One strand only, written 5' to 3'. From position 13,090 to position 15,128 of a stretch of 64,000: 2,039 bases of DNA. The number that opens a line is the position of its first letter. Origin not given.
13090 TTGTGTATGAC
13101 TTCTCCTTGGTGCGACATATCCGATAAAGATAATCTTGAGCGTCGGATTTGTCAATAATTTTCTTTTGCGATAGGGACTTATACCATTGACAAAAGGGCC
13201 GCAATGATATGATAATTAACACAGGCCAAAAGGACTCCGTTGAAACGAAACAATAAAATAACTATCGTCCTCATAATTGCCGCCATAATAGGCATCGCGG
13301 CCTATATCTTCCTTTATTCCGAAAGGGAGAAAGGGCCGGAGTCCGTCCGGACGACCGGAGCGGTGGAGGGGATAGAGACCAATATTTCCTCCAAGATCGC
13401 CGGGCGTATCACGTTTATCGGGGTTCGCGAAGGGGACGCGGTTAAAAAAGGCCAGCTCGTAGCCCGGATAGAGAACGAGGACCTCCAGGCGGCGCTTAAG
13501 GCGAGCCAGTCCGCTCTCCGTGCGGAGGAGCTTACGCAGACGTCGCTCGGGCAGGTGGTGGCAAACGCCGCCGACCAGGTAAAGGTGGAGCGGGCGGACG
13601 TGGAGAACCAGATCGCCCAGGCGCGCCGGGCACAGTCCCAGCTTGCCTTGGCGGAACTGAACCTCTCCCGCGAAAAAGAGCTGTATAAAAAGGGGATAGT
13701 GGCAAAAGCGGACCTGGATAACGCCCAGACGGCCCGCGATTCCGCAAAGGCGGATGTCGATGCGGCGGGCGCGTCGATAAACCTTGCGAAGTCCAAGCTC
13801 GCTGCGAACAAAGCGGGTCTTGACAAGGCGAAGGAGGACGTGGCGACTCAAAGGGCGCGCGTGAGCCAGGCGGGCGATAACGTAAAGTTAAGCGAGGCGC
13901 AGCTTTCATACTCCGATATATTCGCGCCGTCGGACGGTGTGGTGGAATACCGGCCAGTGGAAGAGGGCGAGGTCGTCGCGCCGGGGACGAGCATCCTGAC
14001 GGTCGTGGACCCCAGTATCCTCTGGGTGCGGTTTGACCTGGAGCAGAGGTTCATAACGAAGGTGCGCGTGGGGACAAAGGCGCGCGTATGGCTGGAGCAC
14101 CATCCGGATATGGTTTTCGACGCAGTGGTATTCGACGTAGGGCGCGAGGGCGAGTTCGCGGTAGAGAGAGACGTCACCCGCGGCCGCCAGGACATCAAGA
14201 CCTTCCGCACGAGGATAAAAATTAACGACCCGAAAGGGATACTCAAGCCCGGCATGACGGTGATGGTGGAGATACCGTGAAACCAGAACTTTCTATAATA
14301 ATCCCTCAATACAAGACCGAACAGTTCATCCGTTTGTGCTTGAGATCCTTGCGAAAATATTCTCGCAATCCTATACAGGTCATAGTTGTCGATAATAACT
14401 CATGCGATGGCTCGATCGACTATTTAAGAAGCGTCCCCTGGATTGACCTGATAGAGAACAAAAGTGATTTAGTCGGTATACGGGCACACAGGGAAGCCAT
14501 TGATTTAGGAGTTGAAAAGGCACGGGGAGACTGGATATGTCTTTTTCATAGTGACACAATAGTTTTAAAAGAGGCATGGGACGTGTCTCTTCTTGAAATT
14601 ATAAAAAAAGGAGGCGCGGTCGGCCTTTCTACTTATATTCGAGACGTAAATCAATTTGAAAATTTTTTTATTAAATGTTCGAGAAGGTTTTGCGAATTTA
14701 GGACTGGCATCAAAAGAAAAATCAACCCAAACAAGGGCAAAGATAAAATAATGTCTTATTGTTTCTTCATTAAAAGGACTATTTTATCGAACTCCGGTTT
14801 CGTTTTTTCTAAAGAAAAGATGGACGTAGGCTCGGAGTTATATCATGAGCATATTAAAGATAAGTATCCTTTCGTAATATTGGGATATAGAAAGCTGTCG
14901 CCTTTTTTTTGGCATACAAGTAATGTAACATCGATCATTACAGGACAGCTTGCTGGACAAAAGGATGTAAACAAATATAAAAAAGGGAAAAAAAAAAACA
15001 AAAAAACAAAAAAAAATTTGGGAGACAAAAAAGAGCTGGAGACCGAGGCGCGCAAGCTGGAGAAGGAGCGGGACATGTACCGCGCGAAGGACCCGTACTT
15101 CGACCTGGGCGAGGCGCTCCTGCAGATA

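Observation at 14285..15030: ~745-bp low-GC (about 38%) segment encoding a GT2 glycosyltransferase domain, inserted in frame inside a high-GC HlyD/ABC exporter operon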

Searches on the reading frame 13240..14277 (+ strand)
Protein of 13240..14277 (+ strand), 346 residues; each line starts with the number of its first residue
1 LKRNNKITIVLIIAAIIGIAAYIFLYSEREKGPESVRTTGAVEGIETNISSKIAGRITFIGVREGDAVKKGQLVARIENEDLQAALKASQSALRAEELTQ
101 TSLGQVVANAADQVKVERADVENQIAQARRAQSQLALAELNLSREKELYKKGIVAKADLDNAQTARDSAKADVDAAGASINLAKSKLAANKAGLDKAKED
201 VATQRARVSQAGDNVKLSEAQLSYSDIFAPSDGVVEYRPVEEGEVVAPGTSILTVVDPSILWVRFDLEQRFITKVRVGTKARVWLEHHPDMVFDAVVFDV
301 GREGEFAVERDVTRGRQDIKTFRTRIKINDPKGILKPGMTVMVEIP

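Call 5: search_protein_families(library=pfam, proteins=[window:13240-14277:+], max_evalue=0.1)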
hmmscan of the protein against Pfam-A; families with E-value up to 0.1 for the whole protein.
window:13240-14277:+ (346 aa): 8 families
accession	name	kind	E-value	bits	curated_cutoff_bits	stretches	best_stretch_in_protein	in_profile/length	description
PF16576.10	HlyD_D23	-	3.2e-20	72.8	30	2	214-341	98-214/214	Barrel-sandwich domain of CusB or HlyD membrane-fusion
PF13437.12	HlyD_3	-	2.9e-17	63.8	22.2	2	227-338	2-106/106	HlyD family secretion protein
PF13533.13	Biotin_lipoyl_2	-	3.3e-08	33.6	29.8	1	48-78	2-32/32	Biotin-lipoyl like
PF00364.28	Biotin_lipoyl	-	3.1e-05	24.1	22.1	1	47-77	43-73/73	Biotin-requiring enzyme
PF05557.18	MAD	-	0.0022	16.9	30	1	81-226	294-435/661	Mitotic checkpoint protein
PF12700.13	HlyD_2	-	0.0056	15.9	25.1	1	33-141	51-164/416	HlyD family secretion protein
PF19084.5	DUF5775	-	0.014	16.2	28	1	9-37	8-36/81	Family of unknown function (DUF5775)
PF01551.29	Peptidase_M23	-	0.042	14.5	28.7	0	60-82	55-77/96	Peptidase family M23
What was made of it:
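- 13240..14280 (+): HlyD-family membrane-fusion (periplasmic adaptor) gene, 346 aa, intact. Its stop codon overlaps the start of the hybrid ORF (GTGA). Pfam HlyD_D23, HlyD_3 and Biotin_lipoyl_2 (call 5).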

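Call 60: find_homologous_proteins(query=window:13240-14277:+, max_evalue=1e-60)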
Query window:13240-14277:+ (346 aa): 88 proteins with E <= 1e-60 among 8000 candidates.
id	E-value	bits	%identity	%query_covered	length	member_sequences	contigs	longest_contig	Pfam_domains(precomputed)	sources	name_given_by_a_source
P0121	8.6e-202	687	95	100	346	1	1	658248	PF25984.1,PF25876.1,PF00364.29,PF25893.1,PF25919.1,PF25917.1,PF25954.1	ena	-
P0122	5.5e-195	665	90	100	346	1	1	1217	PF25876.1,PF00364.29,PF25893.1,PF25990.1,PF25919.1,PF25917.1,PF25954.1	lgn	-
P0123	8.6e-193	658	90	100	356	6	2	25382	PF25893.1,PF25990.1,PF25919.1,PF25917.1,PF25954.1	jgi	jgi:HlyD family secretion protein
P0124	2.2e-189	647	90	100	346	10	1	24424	PF25876.1,PF25893.1,PF25990.1,PF25919.1,PF25917.1,PF25954.1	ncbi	ncbi:MAG: efflux RND transporter periplasmic adaptor subunit [Nitrospirota bacterium]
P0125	6.2e-181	619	96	88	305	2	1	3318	PF25973.1,PF25876.1,PF25893.1,PF25990.1,PF25919.1,PF25917.1,PF25954.1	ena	-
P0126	9.9e-181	618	86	100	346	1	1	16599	PF00364.29,PF25893.1,PF25919.1,PF25917.1,PF25954.1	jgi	jgi:HlyD family secretion protein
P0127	1.6e-155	535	73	100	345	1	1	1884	PF25973.1,PF25876.1,PF25919.1,PF25917.1,PF25954.1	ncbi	-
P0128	2.2e-153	528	74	95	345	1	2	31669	PF25973.1,PF25919.1,PF25917.1,PF25954.1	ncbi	-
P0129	3.4e-150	518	74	93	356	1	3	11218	PF25973.1,PF25876.1,PF25919.1,PF25917.1,PF25885.1,PF25954.1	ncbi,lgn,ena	-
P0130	1.3e-148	513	71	100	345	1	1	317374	PF25973.1,PF25876.1,PF25881.1,PF25919.1,PF25917.1,PF25885.1,PF25954.1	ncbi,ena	-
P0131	4.5e-148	511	72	95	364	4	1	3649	PF25876.1,PF25893.1,PF25919.1,PF25954.1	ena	-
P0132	1.3e-147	509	71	100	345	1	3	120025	PF25919.1,PF25954.1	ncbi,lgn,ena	-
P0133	8.2e-113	395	59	98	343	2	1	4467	PF25876.1,PF25990.1,PF25917.1,PF25954.1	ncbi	ncbi:MAG: efflux RND transporter periplasmic adaptor subunit [Nitrospirota bacterium]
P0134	7.1e-110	386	57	94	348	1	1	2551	PF25876.1,PF25881.1,PF25990.1,PF25917.1,PF25885.1,PF25954.1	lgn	-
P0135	1.2e-108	382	54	98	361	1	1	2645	PF25973.1,PF25876.1,PF25881.1,PF25990.1,PF25917.1,PF25954.1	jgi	jgi:HlyD family secretion protein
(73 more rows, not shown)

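Call 61: find_encoding_contigs(protein=P0121, flank=5000, max_places=2)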
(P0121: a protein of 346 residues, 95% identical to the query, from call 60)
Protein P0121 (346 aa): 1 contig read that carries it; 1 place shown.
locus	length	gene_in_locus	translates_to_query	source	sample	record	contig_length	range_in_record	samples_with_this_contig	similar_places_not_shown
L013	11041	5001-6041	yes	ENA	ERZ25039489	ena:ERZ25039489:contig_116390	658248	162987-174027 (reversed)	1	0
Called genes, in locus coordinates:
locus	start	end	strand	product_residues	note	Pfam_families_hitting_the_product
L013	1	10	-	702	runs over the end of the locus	PF00912:Transgly, PF17092:PCB_OB, PF00905:Transpeptidase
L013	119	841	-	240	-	PF09335:VTT_dom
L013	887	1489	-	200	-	PF01625:PMSR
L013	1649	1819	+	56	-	-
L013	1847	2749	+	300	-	-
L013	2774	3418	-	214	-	PF13441:Gly-zipper_YMGG, PF13488:Gly-zipper_Omp (weak)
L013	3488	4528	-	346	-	-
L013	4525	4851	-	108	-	-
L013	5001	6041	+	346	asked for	PF25919:BSH_CusB (faint), PF00364:Biotin_lipoyl (faint), PF25917:BSH_RND, PF25984:BSH_YknX (faint), PF25954:Beta-barrel_RND_2 (faint), PF25876:HH_MFP_RND, PF25893:HH_CzcB (weak)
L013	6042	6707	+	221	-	PF13578:Methyltransf_24 (weak)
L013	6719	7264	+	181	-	PF14235:DUF4337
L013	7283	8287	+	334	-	PF13175:AAA_15 (faint), PF00005:ABC_tran, PF13304:AAA_21 (faint), PF13732:DrrA1-3_C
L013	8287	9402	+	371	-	PF12698:ABC2_membrane_3, PF01061:ABC2_membrane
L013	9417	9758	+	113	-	-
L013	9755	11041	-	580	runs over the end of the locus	PF03190:Thioredox_DsbH, PF13098:Thioredoxin_2, PF13899:Thioredoxin_7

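Call 62: find_encoding_contigs(protein=P0124, flank=5000, max_places=2)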
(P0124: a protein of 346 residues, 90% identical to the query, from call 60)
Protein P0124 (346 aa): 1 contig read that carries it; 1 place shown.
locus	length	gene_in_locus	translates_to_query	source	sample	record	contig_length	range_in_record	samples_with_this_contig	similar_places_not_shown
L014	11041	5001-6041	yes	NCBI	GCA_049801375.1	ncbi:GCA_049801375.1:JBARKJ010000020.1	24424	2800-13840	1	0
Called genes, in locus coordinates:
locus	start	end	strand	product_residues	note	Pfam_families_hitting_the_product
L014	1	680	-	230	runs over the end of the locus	PF07238:PilZ, PF00072:Response_reg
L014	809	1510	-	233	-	PF09335:VTT_dom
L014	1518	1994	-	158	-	PF01641:SelR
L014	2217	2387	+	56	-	-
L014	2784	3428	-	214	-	PF13441:Gly-zipper_YMGG, PF13488:Gly-zipper_Omp (weak)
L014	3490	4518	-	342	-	-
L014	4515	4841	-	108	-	-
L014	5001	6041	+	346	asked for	PF25919:BSH_CusB (faint), PF25917:BSH_RND (weak), PF25954:Beta-barrel_RND_2 (faint), PF25876:HH_MFP_RND (weak), PF25893:HH_CzcB, PF25990:Beta-barrel_YknX (weak)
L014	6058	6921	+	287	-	-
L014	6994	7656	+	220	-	-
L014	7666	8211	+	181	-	PF14235:DUF4337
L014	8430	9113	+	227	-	PF14235:DUF4337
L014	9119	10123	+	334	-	PF13175:AAA_15 (faint), PF00005:ABC_tran, PF13304:AAA_21 (faint), PF13732:DrrA1-3_C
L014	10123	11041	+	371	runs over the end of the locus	PF12698:ABC2_membrane_3, PF01061:ABC2_membrane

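Call 64: search_protein_families(library=pfam, proteins=[L014:6058-6918:+, L014:8430-9110:+], max_evalue=0.1)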
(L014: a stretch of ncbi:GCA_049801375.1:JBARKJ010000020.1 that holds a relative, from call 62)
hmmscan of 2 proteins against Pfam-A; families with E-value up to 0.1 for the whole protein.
L014:6058-6918:+ (287 aa): 0 families

L014:8430-9110:+ (227 aa): 4 families
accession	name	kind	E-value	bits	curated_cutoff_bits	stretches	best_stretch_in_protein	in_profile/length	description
PF14235.11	DUF4337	-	7.6e-39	133.9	27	1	32-213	2-161/161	Domain of unknown function (DUF4337)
PF20990.2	DUF2207_C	-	0.0011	19.1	33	1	94-210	62-176/247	Predicted membrane protein (DUF2207) C-terminal domain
PF22252.2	PNGase_F-II_N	-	0.012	15.7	27.6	1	93-160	20-87/173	N-glycanase peptide, N-terminal domain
PF12650.12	DUF3784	-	0.014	16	28.1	0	156-205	31-85/94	Domain of unknown function (DUF3784)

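Call 65: search_protein_families(library=padloc, proteins=[L014:6058-6918:+], max_evalue=0.1)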
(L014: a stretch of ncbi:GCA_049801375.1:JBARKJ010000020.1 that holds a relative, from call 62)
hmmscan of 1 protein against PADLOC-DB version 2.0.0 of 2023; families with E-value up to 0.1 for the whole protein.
L014:6058-6918:+ (287 aa): 1 family
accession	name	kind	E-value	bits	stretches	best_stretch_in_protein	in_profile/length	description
PDLC00733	Effector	-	0.00089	16.2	1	28-116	257-348/388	TIR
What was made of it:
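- Tried and rejected: Cargo Y gives only a weak TIR hit (call 65).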

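Call 66: search_protein_families(library=ncbifam, proteins=[L014:6058-6918:+], max_evalue=0.01)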
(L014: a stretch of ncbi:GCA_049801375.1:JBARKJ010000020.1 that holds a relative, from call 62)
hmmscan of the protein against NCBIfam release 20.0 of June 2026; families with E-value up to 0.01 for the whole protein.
L014:6058-6918:+ (287 aa): 0 families

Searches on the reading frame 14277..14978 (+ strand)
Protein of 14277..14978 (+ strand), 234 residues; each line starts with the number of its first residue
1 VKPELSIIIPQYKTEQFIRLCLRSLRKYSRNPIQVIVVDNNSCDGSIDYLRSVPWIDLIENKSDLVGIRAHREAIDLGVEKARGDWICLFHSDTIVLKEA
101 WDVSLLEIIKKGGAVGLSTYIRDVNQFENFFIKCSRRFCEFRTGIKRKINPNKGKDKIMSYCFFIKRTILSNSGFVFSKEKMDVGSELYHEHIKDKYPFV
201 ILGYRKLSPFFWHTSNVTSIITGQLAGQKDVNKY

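Call 42: search_dna_similar(query=window:14277-14978:+, collection=plasmids, mode=protein, max_rows=8)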
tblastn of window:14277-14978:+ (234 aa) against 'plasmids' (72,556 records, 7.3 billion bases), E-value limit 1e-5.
Records with a match: 26; places in all: 26; records where one place covers at least 80% of the query: 1.
Best place of each record, by identity: <60% 26.
By first word of the organism name: Bacillus 5; Lactiplantibacillus 3; Lawsonia 3; Haladaptatus 1; Isosphaeraceae 1; Aliiroseovarius 1; Paenibacillus 1; Roseobacter 1; Prevotella 1; Azospirillum 1; and 8 more.
By predicted mobility (MOB-suite, as given by PLSDB): non-mobilizable 16; mobilizable 9; conjugative 1.
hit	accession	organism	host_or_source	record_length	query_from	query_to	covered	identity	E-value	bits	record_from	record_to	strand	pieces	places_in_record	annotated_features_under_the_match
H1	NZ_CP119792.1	Haladaptatus sp. QDMS2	cell culture,sediment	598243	2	224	95%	25.6%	7e-7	57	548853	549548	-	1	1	glycosyltransferase family 2 protein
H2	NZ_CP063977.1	Bacillus cereus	Soil in tiger area of zoo,cell culture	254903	6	176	73%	29.6%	7e-10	66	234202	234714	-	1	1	glycosyltransferase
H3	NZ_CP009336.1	Bacillus thuringiensis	-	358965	6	176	73%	29.1%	5e-9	63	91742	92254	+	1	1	glycosyltransferase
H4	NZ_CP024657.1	Bacillus cereus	-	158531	6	176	73%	28.4%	6e-10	66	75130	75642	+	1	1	glycosyltransferase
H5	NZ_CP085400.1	Bacillus tropicus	single cell,soil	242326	6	176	73%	27.5%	2e-7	59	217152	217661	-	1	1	glycosyltransferase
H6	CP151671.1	Isosphaeraceae bacterium EP7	-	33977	6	174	72%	26.0%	5e-10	66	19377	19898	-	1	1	glycosyltransferase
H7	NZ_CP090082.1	Bacillus cereus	cell culture,Contaminated soil sample ...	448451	6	176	73%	25.6%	7e-7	57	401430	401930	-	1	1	glycosyltransferase family 2 protein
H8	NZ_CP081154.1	Aliiroseovarius sp. M344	-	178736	3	120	50%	36.4%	4e-8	61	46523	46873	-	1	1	glycosyltransferase family 2 protein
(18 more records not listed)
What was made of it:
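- Tried and rejected: The best plasmid relatives are 36% identical or less (call 42).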
